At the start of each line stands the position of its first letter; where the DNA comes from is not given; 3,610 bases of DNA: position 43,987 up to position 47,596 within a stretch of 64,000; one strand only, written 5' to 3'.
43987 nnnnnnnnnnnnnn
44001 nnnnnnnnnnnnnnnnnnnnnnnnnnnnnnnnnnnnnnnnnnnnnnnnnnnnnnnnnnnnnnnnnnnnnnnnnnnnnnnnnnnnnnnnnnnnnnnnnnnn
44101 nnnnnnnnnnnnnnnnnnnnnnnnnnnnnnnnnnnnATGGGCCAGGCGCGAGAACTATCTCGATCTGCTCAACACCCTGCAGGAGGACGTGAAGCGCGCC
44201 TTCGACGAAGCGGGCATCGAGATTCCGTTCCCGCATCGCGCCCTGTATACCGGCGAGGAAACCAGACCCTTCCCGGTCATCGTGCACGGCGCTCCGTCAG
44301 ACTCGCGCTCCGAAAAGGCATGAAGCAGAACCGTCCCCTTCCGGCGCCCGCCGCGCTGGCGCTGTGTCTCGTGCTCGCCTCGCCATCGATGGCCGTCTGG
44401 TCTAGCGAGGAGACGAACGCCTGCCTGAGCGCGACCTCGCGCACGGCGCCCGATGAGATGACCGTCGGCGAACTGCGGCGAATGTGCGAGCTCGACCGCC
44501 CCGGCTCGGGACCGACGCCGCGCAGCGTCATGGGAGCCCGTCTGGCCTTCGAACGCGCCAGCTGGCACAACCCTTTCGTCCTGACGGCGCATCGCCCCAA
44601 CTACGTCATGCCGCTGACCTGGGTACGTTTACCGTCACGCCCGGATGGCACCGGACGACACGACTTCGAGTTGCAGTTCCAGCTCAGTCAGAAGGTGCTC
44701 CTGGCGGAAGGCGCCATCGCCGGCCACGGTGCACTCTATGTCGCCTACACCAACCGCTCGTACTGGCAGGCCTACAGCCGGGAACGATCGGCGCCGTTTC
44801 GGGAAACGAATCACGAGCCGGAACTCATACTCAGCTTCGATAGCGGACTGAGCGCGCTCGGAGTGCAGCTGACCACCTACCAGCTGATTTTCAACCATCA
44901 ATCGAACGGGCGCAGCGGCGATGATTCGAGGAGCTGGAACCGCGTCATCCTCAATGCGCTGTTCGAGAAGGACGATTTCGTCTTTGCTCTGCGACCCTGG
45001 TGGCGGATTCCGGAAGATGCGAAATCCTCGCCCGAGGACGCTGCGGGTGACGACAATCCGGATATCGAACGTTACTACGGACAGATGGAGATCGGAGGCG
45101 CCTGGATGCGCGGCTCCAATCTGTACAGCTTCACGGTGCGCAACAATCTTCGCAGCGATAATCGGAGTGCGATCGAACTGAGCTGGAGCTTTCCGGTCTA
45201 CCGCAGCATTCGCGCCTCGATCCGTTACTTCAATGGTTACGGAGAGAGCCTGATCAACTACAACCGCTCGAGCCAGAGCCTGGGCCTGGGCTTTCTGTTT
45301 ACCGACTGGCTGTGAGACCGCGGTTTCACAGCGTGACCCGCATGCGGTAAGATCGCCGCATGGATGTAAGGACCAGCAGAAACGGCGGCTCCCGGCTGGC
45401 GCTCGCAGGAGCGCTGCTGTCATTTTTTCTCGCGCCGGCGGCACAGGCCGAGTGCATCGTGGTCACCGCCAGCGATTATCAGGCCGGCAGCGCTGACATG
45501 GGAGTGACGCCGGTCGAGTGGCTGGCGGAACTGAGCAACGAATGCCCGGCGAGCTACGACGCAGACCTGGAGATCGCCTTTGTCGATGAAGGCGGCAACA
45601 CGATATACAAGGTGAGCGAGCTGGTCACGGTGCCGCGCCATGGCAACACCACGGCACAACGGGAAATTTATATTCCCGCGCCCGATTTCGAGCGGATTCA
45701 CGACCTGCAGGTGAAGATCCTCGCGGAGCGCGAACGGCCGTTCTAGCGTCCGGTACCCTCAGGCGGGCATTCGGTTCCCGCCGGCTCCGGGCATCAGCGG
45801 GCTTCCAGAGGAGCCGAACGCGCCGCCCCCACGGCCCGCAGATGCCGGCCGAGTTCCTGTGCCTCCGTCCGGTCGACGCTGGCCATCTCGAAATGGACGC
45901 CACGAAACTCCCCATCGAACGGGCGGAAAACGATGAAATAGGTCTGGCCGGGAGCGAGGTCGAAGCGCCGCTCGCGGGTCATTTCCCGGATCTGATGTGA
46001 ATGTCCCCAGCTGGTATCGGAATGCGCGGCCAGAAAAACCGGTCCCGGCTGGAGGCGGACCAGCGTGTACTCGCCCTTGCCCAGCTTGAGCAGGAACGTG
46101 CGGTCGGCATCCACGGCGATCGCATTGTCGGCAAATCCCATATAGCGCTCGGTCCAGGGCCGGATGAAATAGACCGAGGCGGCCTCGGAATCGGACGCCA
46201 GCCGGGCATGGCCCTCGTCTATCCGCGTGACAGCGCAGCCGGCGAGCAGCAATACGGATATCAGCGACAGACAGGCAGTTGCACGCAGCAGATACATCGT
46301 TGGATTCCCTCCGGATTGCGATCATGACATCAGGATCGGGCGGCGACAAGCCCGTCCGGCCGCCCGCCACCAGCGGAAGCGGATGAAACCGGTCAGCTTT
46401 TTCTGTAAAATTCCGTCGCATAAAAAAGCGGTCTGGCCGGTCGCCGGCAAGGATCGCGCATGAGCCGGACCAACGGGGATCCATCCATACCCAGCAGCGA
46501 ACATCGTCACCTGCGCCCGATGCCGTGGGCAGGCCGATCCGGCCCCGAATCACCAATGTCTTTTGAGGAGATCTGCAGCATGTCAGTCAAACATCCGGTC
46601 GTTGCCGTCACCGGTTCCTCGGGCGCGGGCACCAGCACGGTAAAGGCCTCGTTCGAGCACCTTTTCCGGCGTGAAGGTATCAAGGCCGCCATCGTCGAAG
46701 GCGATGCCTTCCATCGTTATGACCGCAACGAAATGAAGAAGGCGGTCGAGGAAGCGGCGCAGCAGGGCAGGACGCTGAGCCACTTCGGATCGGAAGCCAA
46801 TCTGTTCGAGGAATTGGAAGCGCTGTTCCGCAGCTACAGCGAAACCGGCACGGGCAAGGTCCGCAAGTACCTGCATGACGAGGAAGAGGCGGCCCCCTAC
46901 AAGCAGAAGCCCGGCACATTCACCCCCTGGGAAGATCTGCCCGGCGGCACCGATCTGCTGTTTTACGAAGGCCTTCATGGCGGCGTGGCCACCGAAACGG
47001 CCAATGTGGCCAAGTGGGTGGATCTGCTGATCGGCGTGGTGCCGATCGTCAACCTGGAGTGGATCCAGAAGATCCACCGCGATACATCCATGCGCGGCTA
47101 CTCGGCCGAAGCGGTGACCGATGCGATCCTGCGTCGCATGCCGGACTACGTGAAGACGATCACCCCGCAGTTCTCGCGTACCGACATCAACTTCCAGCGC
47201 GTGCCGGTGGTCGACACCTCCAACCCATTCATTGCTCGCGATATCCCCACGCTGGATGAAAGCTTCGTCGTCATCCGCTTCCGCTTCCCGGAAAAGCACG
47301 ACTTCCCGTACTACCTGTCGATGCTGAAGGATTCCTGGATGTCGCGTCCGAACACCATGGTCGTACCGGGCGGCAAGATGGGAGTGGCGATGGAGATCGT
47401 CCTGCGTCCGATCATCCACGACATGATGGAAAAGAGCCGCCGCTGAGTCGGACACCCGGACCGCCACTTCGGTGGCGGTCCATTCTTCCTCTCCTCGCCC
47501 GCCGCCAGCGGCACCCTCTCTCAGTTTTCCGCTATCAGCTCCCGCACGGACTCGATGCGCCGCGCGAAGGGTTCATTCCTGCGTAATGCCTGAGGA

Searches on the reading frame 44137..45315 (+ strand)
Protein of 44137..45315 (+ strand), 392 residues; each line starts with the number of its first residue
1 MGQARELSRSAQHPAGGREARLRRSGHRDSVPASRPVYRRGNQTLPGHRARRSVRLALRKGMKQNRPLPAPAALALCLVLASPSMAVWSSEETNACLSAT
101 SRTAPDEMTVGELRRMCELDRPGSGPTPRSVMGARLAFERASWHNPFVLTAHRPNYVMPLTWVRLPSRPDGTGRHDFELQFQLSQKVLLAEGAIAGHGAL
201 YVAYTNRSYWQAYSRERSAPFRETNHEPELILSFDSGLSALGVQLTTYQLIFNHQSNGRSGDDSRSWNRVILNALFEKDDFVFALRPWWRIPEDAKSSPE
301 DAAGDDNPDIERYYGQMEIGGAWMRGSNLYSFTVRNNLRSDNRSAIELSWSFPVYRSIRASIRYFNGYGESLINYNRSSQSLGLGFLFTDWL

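Call 22: search_protein_families(library=pfam, proteins=[window:44137-45315:+], max_evalue=0.00001)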
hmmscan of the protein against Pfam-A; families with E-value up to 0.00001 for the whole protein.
window:44137-45315:+ (392 aa): 1 family
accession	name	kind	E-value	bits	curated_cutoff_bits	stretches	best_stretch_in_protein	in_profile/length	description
PF02253.21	PLA1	-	2.1e-87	293.4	27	1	135-387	4-256/257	Phospholipase A1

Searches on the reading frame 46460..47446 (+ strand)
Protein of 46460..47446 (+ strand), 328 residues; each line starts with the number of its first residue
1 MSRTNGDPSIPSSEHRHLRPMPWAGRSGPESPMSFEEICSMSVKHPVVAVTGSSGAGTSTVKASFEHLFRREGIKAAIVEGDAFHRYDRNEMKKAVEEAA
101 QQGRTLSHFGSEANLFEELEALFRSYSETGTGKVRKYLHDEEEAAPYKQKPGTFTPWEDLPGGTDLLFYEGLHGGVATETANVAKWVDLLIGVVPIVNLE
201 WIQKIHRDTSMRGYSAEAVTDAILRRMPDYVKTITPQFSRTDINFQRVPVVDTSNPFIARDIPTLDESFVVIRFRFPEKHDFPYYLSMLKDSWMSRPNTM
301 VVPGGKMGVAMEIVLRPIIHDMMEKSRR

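Call 22: search_protein_families(library=pfam, proteins=[window:46460-47446:+], max_evalue=0.00001)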
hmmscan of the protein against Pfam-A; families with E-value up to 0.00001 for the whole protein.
window:46460-47446:+ (328 aa): 1 family
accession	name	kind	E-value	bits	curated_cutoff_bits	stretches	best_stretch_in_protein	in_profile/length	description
PF00485.24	PRK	-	4.8e-67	226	22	1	47-254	1-196/196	Phosphoribulokinase / Uridine kinase family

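Call 35: search_protein_families(library=ncbifam, proteins=[window:46460-47446:+], max_evalue=0.01)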
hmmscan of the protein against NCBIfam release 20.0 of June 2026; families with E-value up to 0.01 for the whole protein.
window:46460-47446:+ (328 aa): 7 families
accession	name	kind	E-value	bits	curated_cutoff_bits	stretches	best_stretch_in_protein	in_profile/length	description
NF011997.0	PRK15453.1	equivalog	3.3e-153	509.2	362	1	41-327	1-287/290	phosphoribulokinase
NF005655.0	PRK07429.1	subfamily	6.7e-16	58.3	236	1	47-250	10-188/326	phosphoribulokinase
TIGR00235.1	udk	equivalog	7e-05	22.6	220.3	0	44-91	5-50/207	uridine kinase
TIGR00750.1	lao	equivalog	0.00028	20.1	240.75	1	28-80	17-69/300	methylmalonyl Co-A mutase-associated GTPase MeaB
NF006746.0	PRK09270.1-5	subfamily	0.00037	19.5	250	1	44-88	20-64/210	nucleoside/nucleotide kinase family protein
NF004018.0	PRK05480.1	equivalog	0.00054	19.5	180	0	42-87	3-46/210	uridine kinase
TIGR00455.1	apsK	equivalog_domain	0.0018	17.9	138.7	1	44-86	17-59/184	adenylyl-sulfate kinase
